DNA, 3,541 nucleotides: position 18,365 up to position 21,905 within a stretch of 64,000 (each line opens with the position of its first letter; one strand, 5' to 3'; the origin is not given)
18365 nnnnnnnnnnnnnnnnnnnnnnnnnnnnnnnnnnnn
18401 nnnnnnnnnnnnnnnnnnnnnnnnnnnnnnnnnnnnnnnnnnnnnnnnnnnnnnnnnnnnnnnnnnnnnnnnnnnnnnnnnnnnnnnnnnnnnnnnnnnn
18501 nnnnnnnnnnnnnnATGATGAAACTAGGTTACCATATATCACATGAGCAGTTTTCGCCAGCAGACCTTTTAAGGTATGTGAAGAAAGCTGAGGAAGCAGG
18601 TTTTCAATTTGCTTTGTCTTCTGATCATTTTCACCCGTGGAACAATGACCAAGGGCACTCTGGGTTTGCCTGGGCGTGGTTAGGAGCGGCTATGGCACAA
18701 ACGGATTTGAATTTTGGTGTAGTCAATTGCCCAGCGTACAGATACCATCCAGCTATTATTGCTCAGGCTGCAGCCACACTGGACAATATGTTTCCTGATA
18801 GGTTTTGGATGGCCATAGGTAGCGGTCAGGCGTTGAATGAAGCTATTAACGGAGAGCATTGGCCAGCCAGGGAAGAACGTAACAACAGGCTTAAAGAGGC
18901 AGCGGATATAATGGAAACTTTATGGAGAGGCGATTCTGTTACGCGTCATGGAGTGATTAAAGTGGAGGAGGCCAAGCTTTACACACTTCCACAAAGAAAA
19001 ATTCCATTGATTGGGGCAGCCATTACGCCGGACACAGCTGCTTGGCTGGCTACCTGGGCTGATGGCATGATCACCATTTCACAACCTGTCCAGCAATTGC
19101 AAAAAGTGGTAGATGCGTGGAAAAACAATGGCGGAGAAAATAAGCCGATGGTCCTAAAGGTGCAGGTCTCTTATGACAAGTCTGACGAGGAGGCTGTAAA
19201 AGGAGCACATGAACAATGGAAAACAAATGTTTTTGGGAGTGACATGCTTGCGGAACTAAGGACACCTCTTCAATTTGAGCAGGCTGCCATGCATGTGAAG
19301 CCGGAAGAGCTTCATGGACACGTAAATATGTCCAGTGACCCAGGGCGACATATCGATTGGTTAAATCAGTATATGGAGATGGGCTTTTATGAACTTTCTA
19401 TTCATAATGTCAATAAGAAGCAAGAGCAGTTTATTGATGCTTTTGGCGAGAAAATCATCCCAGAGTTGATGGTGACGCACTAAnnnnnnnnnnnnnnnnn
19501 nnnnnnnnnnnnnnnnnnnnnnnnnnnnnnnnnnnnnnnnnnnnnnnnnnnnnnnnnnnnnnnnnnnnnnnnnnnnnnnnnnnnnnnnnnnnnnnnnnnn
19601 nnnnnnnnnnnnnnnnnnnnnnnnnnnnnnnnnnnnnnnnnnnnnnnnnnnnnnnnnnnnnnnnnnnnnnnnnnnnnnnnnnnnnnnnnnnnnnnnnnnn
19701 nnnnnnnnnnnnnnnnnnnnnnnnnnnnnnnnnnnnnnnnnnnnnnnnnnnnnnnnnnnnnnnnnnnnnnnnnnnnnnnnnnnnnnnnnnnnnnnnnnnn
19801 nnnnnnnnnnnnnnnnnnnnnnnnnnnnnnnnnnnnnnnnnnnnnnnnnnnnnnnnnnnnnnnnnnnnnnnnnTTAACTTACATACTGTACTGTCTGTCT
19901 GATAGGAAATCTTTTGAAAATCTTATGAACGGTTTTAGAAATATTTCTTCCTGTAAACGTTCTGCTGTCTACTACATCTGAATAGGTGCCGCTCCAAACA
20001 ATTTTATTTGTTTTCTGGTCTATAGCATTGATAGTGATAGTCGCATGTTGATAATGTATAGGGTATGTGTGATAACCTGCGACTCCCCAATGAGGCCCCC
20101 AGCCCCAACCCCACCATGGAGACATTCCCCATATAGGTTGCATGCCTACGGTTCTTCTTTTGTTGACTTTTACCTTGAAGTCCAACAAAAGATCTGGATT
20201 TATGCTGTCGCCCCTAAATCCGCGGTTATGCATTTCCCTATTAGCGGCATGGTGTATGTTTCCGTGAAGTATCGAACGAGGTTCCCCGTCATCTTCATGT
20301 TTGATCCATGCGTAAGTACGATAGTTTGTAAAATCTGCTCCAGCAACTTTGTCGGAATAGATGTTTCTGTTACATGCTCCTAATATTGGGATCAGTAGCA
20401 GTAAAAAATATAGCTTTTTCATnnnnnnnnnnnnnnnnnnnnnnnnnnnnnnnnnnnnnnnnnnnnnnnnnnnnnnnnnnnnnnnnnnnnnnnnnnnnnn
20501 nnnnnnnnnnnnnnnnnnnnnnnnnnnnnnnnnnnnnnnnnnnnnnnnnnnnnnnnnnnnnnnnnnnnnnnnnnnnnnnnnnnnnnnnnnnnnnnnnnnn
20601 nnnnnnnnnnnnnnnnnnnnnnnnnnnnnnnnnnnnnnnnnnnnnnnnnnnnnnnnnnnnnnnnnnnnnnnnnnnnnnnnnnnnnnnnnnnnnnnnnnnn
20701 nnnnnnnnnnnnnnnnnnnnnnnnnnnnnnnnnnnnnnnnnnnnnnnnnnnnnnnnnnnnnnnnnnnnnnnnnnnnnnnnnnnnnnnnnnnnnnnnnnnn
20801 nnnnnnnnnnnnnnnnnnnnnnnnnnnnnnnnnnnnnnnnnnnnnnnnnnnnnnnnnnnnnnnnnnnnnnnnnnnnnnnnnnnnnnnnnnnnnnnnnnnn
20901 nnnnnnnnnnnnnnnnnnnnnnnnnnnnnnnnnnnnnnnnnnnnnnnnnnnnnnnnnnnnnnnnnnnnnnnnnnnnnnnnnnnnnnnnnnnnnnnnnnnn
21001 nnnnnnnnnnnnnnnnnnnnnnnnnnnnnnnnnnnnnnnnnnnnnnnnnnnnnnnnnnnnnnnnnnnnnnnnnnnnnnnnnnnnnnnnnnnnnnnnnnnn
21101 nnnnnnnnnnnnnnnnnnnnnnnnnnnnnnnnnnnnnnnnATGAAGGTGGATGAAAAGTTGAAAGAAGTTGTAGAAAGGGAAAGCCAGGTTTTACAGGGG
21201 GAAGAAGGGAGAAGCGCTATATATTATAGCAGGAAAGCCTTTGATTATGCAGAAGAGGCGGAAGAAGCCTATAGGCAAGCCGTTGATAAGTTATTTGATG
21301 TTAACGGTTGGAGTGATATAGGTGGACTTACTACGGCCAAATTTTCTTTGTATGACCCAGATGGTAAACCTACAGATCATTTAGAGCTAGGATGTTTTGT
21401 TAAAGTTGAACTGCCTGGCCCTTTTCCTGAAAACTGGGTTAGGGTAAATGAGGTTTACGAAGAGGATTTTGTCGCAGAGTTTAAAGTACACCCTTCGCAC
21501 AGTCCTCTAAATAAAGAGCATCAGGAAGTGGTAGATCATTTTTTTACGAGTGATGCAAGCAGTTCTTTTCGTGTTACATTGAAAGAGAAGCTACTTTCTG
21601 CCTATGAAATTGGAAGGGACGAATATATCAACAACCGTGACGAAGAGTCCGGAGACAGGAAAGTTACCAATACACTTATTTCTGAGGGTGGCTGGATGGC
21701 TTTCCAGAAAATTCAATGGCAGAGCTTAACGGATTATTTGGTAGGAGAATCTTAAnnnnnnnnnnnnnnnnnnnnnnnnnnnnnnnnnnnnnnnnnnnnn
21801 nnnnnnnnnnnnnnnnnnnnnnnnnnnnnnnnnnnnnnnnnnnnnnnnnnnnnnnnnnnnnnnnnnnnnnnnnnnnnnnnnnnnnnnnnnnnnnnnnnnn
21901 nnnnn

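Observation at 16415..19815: ASRT-like gene directly upstream of a GH13 (TreS-like) gene and an Fgd-like LLM oxidoreductase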

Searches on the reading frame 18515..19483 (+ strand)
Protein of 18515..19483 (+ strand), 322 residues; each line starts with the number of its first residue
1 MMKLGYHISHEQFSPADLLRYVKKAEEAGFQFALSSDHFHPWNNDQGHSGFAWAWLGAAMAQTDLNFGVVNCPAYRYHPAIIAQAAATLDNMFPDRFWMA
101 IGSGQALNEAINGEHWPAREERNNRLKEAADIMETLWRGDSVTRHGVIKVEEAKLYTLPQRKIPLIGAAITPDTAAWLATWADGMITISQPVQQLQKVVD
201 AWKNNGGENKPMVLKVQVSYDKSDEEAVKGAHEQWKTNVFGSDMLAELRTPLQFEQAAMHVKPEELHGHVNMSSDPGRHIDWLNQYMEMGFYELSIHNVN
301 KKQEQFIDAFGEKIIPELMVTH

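Call 3: search_protein_families(library=pfam, proteins=[window:18515-19483:+], max_evalue=0.01)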
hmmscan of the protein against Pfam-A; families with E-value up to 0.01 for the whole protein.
window:18515-19483:+ (322 aa): 1 family
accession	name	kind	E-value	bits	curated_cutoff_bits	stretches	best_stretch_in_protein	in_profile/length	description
PF00296.26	Bac_luciferase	-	3.2e-42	145.4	27.9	1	7-291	14-312/314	Luciferase-like monooxygenase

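Call 4: search_protein_families(library=ncbifam, proteins=[window:18515-19483:+], max_evalue=0.01)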
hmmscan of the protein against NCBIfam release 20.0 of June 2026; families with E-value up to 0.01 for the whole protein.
window:18515-19483:+ (322 aa): 23 families
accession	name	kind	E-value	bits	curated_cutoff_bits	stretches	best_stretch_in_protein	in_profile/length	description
TIGR03885.1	flavin_revert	hypoth_equivalog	1.9e-146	487.3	398.7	1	4-318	1-315/315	TIGR03885 family FMN-dependent LLM class oxidoreductase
TIGR03557.1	F420_G6P_family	subfamily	2.3e-87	293.1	210.4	1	4-318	1-314/316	TIGR03557 family F420-dependent LLM class oxidoreductase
TIGR03554.1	F420_G6P_DH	equivalog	3.1e-50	171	420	1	2-318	2-330/331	glucose-6-phosphate dehydrogenase (coenzyme-F420)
TIGR04465.1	ArgArg_F420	equivalog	4e-43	147.9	470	1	4-318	48-363/364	F420-dependent hydroxymycolic acid dehydrogenase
TIGR03619.1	F420_Rv2161c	subfamily_domain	1.2e-20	74.1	166.9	1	21-234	3-234/247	TIGR03619 family F420-dependent LLM class oxidoreductase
TIGR03560.1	F420_Rv1855c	subfamily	5.2e-19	69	231.4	1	11-203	9-209/227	TIGR03560 family F420-dependent LLM class oxidoreductase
TIGR03571.1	lucif_BA3436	subfamily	2.8e-18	66.3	303.9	1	20-233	35-254/304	TIGR03571 family LLM class oxidoreductase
NF002619.0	PRK02271.1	equivalog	1.2e-16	61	276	1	15-205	13-198/329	5,10-methylenetetrahydromethanopterin reductase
TIGR03555.1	F420_mer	equivalog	9.7e-15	54.8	348.7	1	16-191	12-180/325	5,10-methylenetetrahydromethanopterin reductase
TIGR04021.1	LLM_DMSO2_sfnG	equivalog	6.4e-13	48.8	382.95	1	19-199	31-214/350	dimethylsulfone monooxygenase SfnG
TIGR03621.1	F420_MSMEG_2516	subfamily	7e-13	48.3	213.15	1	13-166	11-154/295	TIGR03621 family F420-dependent LLM class oxidoreductase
TIGR03842.1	F420_CPS_4043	hypoth_equivalog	1.2e-10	41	295.45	1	16-210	13-196/329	TIGR03842 family LLM class F420-dependent oxidoreductase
TIGR03857.1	F420_MSMEG_2249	hypoth_equivalog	1e-09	38.1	218.4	1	10-187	8-176/329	TIGR03857 family LLM class F420-dependent oxidoreductase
TIGR03841.1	F420_Rv3093c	subfamily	1.9e-09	37.3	213.65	1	16-205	10-189/298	LLM class F420-dependent oxidoreductase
TIGR03612.1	RutA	equivalog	2.6e-09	37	498.3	1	21-228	33-253/355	pyrimidine utilization protein A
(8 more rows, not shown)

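Call 22: search_solved_structures(query=window:18515-19483:+, max_evalue=1e-10, show_alignments=1)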
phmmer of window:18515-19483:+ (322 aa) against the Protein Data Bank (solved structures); distinct sequences matched with E-value up to 1e-10: 5.
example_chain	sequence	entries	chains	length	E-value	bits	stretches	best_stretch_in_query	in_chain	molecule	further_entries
9hav_A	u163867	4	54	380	4.3e-79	269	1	3-318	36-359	Luciferase family protein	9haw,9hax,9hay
3b4y_A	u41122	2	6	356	2.8e-45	157.9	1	2-318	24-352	PROBABLE F420-DEPENDENT GLUCOSE-6-PHOSPHATE DEHYDROGENASE FGD1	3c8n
5lxe_A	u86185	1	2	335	5e-44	153.8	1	2-318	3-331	F420-dependent glucose-6-phosphate dehydrogenase 1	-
1rhc_A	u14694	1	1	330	1.5e-39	139.1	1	3-310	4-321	F420-dependent alcohol dehydrogenase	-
9fp4_A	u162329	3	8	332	1.9e-39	138.7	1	4-318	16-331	F420-dependent hydroxymycolic acid dehydrogenase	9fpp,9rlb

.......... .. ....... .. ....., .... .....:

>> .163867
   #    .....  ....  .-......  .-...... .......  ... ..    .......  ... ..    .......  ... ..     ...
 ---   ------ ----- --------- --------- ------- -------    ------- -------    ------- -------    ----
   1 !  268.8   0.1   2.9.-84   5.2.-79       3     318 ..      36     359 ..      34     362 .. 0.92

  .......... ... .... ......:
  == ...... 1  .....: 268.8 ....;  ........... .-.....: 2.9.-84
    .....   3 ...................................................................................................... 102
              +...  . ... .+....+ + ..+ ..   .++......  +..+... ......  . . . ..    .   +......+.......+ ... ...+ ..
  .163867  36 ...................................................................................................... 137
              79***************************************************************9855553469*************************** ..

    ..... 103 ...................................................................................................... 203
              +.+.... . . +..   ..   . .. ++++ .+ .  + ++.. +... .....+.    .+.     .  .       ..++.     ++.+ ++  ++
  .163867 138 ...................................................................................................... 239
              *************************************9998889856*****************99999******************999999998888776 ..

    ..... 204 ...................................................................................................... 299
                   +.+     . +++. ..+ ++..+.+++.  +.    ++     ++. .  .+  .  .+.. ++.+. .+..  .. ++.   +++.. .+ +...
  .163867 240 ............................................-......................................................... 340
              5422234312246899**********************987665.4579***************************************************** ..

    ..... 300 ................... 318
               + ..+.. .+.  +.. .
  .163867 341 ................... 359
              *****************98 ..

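Call 25: find_related_loci(query=window:18515-19483:+, collection=metagenome_contigs, flank=6000)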
Query window:18515-19483:+ (322 aa) in metagenome_contigs; peptide patterns used: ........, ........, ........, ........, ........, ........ (x = any residue, [..] = any of these).
66 stretches matched a pattern; 54 encode a relative of the query (tblastn E <= 1e-3); 54 distinct loci.
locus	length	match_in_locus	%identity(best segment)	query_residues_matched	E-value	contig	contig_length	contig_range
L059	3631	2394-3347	53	1-318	1e-125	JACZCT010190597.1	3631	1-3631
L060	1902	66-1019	55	1-318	8e-130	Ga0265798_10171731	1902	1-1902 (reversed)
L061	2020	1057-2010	54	2-319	9e-129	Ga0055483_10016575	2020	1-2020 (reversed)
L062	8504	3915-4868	54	1-318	7e-120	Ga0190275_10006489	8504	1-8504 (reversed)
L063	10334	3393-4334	53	4-318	2e-117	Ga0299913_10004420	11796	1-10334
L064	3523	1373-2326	52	1-318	1e-117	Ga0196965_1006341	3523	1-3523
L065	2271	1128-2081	51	1-318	3e-119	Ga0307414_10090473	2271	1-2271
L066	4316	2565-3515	52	4-321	1e-113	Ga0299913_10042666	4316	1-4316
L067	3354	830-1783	51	1-318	5e-115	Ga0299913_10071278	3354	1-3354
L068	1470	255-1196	51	4-318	4e-119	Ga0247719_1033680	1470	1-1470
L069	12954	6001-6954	58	1-318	5e-132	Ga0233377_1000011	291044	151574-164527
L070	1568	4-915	51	15-318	1e-113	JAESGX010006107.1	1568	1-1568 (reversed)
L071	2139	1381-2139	50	1-254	9e-86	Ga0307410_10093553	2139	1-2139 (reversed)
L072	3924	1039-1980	38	2-318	7e-64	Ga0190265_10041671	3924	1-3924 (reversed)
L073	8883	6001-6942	37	2-318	7e-63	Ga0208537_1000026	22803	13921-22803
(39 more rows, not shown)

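Call 48: search_solved_structures(query=window:18515-19483:+, max_evalue=1e-40, show_alignments=3)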
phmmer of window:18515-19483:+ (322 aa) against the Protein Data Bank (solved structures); distinct sequences matched with E-value up to 1e-40: 3.
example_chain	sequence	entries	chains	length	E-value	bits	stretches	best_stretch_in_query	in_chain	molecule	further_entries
9hav_A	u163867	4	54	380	4.3e-79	269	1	3-318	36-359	Luciferase family protein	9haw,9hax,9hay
3b4y_A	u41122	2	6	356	2.8e-45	157.9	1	2-318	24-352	PROBABLE F420-DEPENDENT GLUCOSE-6-PHOSPHATE DEHYDROGENASE FGD1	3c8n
5lxe_A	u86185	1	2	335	5e-44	153.8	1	2-318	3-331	F420-dependent glucose-6-phosphate dehydrogenase 1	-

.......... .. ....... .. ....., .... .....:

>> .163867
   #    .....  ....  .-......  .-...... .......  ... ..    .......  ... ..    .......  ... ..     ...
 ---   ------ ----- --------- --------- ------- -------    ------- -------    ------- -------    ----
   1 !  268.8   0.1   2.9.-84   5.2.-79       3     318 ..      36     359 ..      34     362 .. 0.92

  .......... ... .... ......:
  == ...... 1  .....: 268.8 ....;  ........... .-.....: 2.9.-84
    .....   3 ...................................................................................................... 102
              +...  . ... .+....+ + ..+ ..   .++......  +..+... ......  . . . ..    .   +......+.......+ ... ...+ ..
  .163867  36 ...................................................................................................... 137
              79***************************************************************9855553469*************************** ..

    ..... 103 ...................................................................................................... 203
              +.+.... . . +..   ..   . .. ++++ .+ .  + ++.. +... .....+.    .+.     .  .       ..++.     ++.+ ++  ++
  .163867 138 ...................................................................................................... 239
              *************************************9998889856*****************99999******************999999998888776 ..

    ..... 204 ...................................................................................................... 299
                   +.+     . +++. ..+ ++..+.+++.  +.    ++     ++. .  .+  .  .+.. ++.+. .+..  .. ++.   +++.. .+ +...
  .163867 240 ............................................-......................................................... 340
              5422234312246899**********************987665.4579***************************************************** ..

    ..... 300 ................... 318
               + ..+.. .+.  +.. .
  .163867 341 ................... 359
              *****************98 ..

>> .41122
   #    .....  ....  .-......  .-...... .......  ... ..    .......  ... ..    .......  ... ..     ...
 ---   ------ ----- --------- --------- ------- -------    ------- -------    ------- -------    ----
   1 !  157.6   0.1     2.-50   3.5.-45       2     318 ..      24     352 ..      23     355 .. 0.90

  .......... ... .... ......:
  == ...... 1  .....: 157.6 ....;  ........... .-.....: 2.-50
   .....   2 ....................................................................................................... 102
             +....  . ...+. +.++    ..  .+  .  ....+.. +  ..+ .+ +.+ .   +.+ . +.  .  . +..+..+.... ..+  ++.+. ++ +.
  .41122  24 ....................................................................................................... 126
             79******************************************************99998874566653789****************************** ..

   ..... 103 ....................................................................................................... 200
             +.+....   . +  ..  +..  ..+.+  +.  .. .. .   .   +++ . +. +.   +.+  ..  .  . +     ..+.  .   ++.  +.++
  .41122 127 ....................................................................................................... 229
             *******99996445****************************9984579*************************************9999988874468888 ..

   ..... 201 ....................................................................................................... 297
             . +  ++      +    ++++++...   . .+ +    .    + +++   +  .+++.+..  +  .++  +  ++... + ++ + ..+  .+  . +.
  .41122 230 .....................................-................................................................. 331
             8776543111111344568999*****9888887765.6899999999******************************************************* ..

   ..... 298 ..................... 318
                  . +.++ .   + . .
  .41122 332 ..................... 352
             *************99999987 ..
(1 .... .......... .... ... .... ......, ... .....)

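Call 69: search_protein_families(library=pfam, proteins=[L062:2619-3857:+, L062:1566-2381:-, L062:216-1232:+, L062:7014-8006:-, L063:4085-5710:+, L063:5842-7797:+, L063:7682-9652:-, L063:205-1566:+, L069:3476-5674:-, L069:6991-7524:-], max_evalue=0.0001)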
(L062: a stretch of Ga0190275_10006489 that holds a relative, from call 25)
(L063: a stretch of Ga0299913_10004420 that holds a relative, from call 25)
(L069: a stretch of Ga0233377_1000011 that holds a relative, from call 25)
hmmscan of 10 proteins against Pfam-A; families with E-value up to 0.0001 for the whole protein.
L062:2619-3857:+ (412 aa): 3 families
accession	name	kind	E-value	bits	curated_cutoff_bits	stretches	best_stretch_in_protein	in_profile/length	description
PF13527.13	Acetyltransf_9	-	6.5e-18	65.4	25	1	20-141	3-126/127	Acetyltransferase (GNAT) domain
PF13508.13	Acetyltransf_7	-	2.4e-06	28.2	27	0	56-140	2-83/84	Acetyltransferase (GNAT) domain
PF00583.31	Acetyltransf_1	-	8.4e-06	26.5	20.7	0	42-113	16-84/116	Acetyltransferase (GNAT) family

L062:1566-2381:- (271 aa): 2 families
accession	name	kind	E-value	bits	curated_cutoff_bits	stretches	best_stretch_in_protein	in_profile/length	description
PF03704.23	BTAD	-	2.1e-21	77.3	22.1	1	113-259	1-146/146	Bacterial transcriptional activator domain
PF00486.34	Trans_reg_C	-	1.3e-05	25.6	26.2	1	47-95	13-60/77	Transcriptional regulatory protein, C terminal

L062:216-1232:+ (338 aa): 1 family
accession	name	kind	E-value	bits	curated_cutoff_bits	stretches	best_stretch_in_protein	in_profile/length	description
PF03747.19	ADP_ribosyl_GH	-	2.2e-58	198.6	26.2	1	32-312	1-287/287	ADP-ribosylglycohydrolase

L062:7014-8006:- (330 aa): 1 family
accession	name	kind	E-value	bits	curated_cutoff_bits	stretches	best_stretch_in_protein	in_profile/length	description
PF00248.27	Aldo_ket_red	-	3.1e-71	240.3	24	1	22-318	1-290/291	Aldo/keto reductase family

L063:4085-5710:+ (541 aa): 3 families
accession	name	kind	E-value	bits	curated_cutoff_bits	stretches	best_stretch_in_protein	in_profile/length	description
PF07690.21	MFS_1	-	4e-45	154.7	33.4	2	157-340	17-201/347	Major Facilitator Superfamily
PF12832.13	MFS_1_like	-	8.4e-08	32.1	25.2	1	371-524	23-181/373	MFS_1 like family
PF00083.30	Sugar_tr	-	1.9e-05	24.2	22.3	0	177-268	50-144/452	Sugar (and other) transporter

L063:5842-7797:+ (651 aa): 6 families
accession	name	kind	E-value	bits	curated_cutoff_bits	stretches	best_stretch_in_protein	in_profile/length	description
PF08275.17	DNAG_N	-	5.8e-36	123.8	26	1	120-248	2-128/128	DNA primase catalytic core, N-terminal domain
PF01807.25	Zn_ribbon_DnaG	-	9.2e-32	109.2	24.9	1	9-98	7-96/98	CHC2 zinc finger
PF13155.12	Toprim_2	-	5.8e-15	55.9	22.1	1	258-356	1-87/88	Toprim-like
PF13662.12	Toprim_4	-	1.2e-14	54.7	25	1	256-313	2-66/85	Toprim domain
PF01751.28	Toprim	-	5.2e-11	43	23.1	1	257-322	2-81/96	Toprim domain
PF10410.14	DnaB_bind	-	6.9e-09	36.3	20.6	1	376-429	2-55/56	DnaB-helicase binding domain of primase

L063:7682-9652:- (656 aa): 0 families

L063:205-1566:+ (453 aa): 1 family
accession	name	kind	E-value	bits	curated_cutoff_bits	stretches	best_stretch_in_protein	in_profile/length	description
PF00395.25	SLH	-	3.4e-20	72.2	20.8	1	286-328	1-44/44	S-layer homology domain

L069:3476-5674:- (732 aa): 2 families
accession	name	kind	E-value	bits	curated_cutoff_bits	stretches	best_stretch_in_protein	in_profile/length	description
PF00982.27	Glyco_transf_20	-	6.2e-158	526.8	32.5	1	3-459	2-471/473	Glycosyltransferase family 20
PF02358.22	Trehalose_PPase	-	5e-40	137.5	27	1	495-709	1-231/235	Trehalose-phosphatase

L069:6991-7524:- (177 aa): 1 family
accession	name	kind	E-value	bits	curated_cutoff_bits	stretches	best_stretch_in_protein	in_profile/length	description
PF02464.23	CinA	-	4.3e-15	56.1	23.5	1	24-123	8-109/155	Competence-damaged protein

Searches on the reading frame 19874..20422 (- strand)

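Call 3: search_protein_families(library=pfam, proteins=[window:19874-20422:-], max_evalue=0.01)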
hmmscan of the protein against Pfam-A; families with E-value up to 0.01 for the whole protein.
window:19874-20422:- (182 aa): 1 family
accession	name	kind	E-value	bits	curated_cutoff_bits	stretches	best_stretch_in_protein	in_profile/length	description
PF13590.11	DUF4136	-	2.6e-33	116.1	32.8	1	22-173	2-151/152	Domain of unknown function (DUF4136)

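Call 4: search_protein_families(library=ncbifam, proteins=[window:19874-20422:-], max_evalue=0.01)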
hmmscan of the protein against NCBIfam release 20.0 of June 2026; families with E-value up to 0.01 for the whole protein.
window:19874-20422:- (182 aa): 0 families

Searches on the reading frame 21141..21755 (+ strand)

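Call 3: search_protein_families(library=pfam, proteins=[window:21141-21755:+], max_evalue=0.01)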
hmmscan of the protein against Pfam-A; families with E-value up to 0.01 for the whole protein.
window:21141-21755:+ (204 aa): 1 family
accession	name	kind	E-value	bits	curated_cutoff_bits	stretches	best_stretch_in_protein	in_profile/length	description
PF08590.15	DUF1771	-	0.0013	19.5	28.7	1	9-55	17-63/64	Domain of unknown function (DUF1771)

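Call 4: search_protein_families(library=ncbifam, proteins=[window:21141-21755:+], max_evalue=0.01)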
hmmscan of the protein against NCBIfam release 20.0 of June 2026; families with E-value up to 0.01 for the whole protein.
window:21141-21755:+ (204 aa): 0 families
